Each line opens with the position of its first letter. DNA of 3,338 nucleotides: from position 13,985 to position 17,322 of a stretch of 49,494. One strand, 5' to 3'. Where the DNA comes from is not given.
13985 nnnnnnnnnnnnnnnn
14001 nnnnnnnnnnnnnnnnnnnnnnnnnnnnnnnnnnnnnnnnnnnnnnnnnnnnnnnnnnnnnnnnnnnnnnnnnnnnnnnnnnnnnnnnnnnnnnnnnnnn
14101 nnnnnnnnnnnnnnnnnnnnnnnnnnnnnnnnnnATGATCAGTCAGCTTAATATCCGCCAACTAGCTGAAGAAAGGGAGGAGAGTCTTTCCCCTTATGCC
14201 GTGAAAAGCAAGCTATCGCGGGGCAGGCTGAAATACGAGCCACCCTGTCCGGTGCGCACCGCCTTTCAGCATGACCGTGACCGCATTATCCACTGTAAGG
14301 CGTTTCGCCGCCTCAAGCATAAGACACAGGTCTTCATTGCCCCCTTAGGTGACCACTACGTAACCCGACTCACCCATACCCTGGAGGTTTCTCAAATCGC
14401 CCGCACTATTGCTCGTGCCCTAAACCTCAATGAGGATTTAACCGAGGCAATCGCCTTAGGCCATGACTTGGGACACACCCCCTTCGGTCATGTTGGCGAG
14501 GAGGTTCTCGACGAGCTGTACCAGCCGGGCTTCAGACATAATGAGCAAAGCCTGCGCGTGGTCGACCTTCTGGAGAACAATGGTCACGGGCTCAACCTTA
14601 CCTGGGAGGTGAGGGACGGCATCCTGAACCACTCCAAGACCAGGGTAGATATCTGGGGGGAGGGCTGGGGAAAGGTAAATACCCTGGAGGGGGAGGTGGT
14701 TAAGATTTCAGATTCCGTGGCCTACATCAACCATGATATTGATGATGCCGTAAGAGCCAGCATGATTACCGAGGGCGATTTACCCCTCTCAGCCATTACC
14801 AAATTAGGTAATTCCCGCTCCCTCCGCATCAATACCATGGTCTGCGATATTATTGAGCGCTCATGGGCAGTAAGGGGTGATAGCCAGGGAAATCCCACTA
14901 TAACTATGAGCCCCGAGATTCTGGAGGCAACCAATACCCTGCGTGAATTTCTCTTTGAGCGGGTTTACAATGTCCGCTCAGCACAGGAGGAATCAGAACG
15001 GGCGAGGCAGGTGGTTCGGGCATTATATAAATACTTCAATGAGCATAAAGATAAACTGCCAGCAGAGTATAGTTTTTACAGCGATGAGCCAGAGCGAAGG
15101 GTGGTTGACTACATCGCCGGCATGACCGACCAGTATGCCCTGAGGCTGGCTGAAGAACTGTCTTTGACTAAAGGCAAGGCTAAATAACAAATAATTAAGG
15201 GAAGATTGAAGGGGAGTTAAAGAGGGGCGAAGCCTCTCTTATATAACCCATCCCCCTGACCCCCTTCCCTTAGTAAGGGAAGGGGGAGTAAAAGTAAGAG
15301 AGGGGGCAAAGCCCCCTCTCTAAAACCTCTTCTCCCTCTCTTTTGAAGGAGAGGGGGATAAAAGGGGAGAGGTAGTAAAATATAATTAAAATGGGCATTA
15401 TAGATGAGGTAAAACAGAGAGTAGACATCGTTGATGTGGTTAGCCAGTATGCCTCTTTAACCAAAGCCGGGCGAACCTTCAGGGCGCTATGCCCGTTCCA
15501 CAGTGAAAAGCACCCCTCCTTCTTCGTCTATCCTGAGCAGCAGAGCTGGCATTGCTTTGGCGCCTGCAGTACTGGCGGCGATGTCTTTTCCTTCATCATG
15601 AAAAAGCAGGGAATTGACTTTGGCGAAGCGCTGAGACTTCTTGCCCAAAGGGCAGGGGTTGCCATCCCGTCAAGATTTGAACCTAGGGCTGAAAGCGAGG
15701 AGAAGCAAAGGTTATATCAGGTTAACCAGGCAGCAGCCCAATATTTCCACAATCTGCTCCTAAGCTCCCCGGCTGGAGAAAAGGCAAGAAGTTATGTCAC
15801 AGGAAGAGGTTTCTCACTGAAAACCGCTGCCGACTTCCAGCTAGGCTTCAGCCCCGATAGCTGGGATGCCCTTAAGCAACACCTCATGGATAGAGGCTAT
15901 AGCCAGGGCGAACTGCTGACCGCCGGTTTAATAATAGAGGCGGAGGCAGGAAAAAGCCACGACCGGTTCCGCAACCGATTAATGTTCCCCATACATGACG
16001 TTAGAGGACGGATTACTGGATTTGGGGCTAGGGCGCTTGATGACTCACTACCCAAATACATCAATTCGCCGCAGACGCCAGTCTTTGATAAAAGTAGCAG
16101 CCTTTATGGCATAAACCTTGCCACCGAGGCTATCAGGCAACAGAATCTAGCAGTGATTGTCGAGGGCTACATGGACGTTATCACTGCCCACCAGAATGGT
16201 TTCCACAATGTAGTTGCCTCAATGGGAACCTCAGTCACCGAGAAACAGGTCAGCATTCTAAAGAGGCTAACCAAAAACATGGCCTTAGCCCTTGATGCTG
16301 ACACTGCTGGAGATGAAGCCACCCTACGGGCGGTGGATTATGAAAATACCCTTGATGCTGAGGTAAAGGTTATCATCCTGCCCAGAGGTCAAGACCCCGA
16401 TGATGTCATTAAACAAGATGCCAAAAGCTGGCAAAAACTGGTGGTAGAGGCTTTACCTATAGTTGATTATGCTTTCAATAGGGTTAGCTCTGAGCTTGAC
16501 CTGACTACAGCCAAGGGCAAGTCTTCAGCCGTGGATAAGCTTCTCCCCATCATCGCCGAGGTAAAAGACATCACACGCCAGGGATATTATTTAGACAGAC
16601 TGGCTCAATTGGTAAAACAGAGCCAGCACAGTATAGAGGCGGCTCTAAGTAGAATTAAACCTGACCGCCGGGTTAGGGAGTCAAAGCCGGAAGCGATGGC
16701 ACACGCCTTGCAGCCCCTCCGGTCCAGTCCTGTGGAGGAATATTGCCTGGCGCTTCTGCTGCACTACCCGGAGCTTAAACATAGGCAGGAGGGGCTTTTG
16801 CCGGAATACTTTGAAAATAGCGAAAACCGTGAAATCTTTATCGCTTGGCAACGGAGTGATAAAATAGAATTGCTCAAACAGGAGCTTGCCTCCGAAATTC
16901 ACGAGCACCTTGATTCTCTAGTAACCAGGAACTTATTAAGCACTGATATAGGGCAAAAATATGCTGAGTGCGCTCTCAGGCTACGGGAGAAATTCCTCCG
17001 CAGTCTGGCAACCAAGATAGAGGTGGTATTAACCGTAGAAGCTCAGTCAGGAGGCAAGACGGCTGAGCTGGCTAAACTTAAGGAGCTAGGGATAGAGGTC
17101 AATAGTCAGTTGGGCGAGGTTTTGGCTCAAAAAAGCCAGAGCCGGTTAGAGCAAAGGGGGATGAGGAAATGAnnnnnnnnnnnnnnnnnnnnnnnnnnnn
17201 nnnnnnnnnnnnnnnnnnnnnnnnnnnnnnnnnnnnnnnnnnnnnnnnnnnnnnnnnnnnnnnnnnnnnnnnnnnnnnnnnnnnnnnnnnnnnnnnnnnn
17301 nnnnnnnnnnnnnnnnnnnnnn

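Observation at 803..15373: Modular three-hairpin intergenic repeat family: four copies, all in the same orientation relative to the downstream start codon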

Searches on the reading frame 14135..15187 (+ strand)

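Call 81: search_protein_families(library=pfam, proteins=[window:14135-15187:+], max_evalue=0.00001)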
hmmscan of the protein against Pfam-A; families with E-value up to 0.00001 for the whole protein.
window:14135-15187:+ (350 aa): 2 families
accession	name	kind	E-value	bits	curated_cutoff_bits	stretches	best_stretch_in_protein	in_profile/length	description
PF13286.11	HD_assoc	-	8.6e-24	84.3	22.2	1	256-340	1-90/91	Phosphohydrolase-associated domain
PF01966.28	HD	-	1.4e-15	58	22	1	78-196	1-114/116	HD domain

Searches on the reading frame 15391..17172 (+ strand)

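Call 81: search_protein_families(library=pfam, proteins=[window:15391-17172:+], max_evalue=0.00001)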
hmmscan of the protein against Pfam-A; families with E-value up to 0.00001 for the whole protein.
window:15391-17172:+ (593 aa): 7 families
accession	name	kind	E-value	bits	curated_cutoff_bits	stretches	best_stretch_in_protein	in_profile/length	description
PF08275.17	DNAG_N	-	3.8e-40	137.4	26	1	119-244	1-127/128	DNA primase catalytic core, N-terminal domain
PF01807.25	Zn_ribbon_DnaG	-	2.2e-31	108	24.9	1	3-94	5-95/98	CHC2 zinc finger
PF13155.12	Toprim_2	-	1e-21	77.5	22.1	1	255-340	1-88/88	Toprim-like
PF13662.12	Toprim_4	-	5.2e-17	62.3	25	1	253-327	2-81/85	Toprim domain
PF01751.28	Toprim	-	5.6e-12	46.1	23.1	1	255-320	3-86/96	Toprim domain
PF10410.14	DnaB_bind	-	7.6e-10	39.3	20.6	1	359-411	2-54/56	DnaB-helicase binding domain of primase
PF13362.12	Toprim_3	-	2.2e-07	31.7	27.2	1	255-343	3-92/95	Toprim domain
